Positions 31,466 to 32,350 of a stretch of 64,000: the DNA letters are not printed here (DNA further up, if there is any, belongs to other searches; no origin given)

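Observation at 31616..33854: Rpn/YhgA-like nuclease gene split by a TnpB-only IS605-family element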

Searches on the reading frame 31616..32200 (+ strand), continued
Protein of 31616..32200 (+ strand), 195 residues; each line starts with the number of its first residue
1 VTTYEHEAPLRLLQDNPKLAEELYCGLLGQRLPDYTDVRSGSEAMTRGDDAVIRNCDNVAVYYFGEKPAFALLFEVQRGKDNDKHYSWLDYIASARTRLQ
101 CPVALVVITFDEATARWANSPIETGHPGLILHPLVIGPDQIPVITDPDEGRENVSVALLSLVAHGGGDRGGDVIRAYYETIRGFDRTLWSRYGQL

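Call 65: fold_search(model_id=the predicted structure, library=pdb)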
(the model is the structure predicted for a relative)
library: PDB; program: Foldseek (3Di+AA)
matches with E <= 10: 449; with E <= 0.001: 0
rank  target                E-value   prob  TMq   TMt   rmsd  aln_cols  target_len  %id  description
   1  6qnz_A                1.6e-01  0.54  0.19  0.11  14.4       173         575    8  Crystal structure of the site-specific DNA nickase N.BspD6I E418A Mutant (released 2020-03-04)
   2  5liz                  1.7e-01  0.51  0.19  0.11  13.2       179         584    8  The structure of Nt.BspD6I nicking endonuclease with all cysteines mutated by serine residues at 0.19 nm resolution . (released 2017-08-02)
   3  1wtd_B                1.8e-01  0.28  0.20  0.23  13.7       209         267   13  Crystal structure of type II restrcition endonuclease, EcoO109I DNA-free form (released 2004-12-14)
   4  6qnz_B                2.0e-01  0.57  0.19  0.12  15.7       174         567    9  Crystal structure of the site-specific DNA nickase N.BspD6I E418A Mutant (released 2020-03-04)
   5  9ibq_A                2.2e-01  0.41  0.15  0.17   7.5       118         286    7  Structure of BstEII with DNA substrate (released 2026-03-04)
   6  5liq_B                2.4e-01  0.44  0.19  0.11  13.9       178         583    8  The structure of C160S,C508S,C578S mutant of Nt.BspD6I nicking endonuclease at 0.185 nm resolution . (released 2017-08-02)
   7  5amq_A                2.7e-01  0.13  0.18  0.06  16.4       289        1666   11  Structure of the La Crosse Bunyavirus polymerase in complex with the 3' and 5' viral RNA (released 2015-06-03)
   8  5lhc_B                2.9e-01  0.41  0.19  0.11  12.3       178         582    7  The structure of D456A mutant of Nt.BspD6I nicking endonuclease at 0.24 nm resolution . (released 2017-08-16)
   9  1gg0                  3.0e-01  0.15  0.15  0.16  14.5       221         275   13  CRYSTAL STRUCTURE ANALYSIS OF KDOP SYNTHASE AT 3.0 A (released 2000-10-04)
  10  4jte_D                3.0e-01  0.13  0.14  0.16  16.8       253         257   11  Crystal structure of F114A mutant of 3-deoxy-D-manno-octulosonate 8-phosphate synthase (KDO8PS) from Neisseria meningi (released 2013-06-26)
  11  3wz0_E                3.2e-01  0.33  0.15  0.22  12.1       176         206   15  On archaeal homologs of the human RNase P proteins Pop5 and Rpp30 in the hyperthermophilic archaeon Thermococcus kodak (released 2015-09-16)
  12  6wam_F                3.2e-01  0.25  0.20  0.16  16.2       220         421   11  Structure of Acinetobacter baumannii Cap4 SAVED/CARF-domain containing receptor (released 2020-06-17)
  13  5lhc_A                4.3e-01  0.23  0.17  0.10  14.5       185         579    8  The structure of D456A mutant of Nt.BspD6I nicking endonuclease at 0.24 nm resolution . (released 2017-08-16)
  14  4hn3_A                4.8e-01  0.66  0.17  0.17   5.6        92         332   10  The crystal structure of a sex pheromone precursor (lmo1757) from Listeria monocytogenes EGD-e (released 2012-10-31)
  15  4hn3_B                4.8e-01  0.47  0.14  0.14  11.9       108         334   10  The crystal structure of a sex pheromone precursor (lmo1757) from Listeria monocytogenes EGD-e (released 2012-10-31)
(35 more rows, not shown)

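Call 69: list_cluster_members(proteins=[P0018, P0019, P0020, P0024, P0030, P0045, P0063, P0101, P0131, P0164])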
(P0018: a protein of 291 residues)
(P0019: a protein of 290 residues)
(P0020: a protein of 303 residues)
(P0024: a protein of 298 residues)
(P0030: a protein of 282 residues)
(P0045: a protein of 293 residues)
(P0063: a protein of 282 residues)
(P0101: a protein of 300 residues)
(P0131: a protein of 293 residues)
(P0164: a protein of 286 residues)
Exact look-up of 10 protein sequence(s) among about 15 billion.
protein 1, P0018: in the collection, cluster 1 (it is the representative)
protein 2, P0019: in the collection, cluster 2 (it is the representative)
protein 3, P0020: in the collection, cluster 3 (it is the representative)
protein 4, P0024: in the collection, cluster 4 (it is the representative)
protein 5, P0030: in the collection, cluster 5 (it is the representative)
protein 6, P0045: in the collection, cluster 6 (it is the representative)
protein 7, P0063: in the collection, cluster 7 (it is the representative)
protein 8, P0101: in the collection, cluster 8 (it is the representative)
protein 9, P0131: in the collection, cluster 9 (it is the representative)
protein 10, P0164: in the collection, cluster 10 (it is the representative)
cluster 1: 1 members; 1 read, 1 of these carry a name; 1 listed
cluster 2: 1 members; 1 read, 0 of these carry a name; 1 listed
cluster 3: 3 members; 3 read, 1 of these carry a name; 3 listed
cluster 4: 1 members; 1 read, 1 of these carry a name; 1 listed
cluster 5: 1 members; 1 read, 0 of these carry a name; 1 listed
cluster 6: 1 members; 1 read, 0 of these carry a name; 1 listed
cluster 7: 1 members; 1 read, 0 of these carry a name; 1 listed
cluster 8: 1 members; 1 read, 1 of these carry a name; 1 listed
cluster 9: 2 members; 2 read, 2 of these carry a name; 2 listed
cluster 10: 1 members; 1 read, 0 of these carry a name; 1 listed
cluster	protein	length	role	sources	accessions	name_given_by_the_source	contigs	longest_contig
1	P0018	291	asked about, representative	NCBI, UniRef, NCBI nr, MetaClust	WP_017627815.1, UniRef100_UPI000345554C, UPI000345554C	hypothetical protein [Nocardiopsis chromatogenes] | hypothetical protein n=1 Tax=Nocardiopsis chromatogenes TaxID=280239 RepID=UPI000345554C | status=active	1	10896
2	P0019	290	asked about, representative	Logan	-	-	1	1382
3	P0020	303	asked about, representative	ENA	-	-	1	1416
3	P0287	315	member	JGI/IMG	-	hypothetical protein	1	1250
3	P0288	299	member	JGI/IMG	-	-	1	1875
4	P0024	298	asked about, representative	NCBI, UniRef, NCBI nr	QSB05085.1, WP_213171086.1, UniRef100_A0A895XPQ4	hypothetical protein [Natronoglycomyces albus] | DUF4351 domain-containing protein n=1 Tax=Natronoglycomyces albus TaxID=2811108 ...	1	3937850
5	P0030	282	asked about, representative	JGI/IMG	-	-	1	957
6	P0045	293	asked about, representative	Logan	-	-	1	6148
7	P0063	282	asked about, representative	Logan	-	-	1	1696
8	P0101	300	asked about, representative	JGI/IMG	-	hypothetical protein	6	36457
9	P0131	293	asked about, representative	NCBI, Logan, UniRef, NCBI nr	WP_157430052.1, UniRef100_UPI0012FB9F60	hypothetical protein [Actinomadura oligospora] | hypothetical protein n=1 Tax=Actinomadura oligospora TaxID=111804 RepID=UPI0012FB9F60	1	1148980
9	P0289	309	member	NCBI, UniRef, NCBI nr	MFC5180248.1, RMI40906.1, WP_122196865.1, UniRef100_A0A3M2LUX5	RpnC/YadD family protein [Actinomadura harenae] | Rpn family recombination-promoting nuclease/putative transposase n=1 Tax=Actinomadura ... | hypothetical protein [Actinomadura harenae]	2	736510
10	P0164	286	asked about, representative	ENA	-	-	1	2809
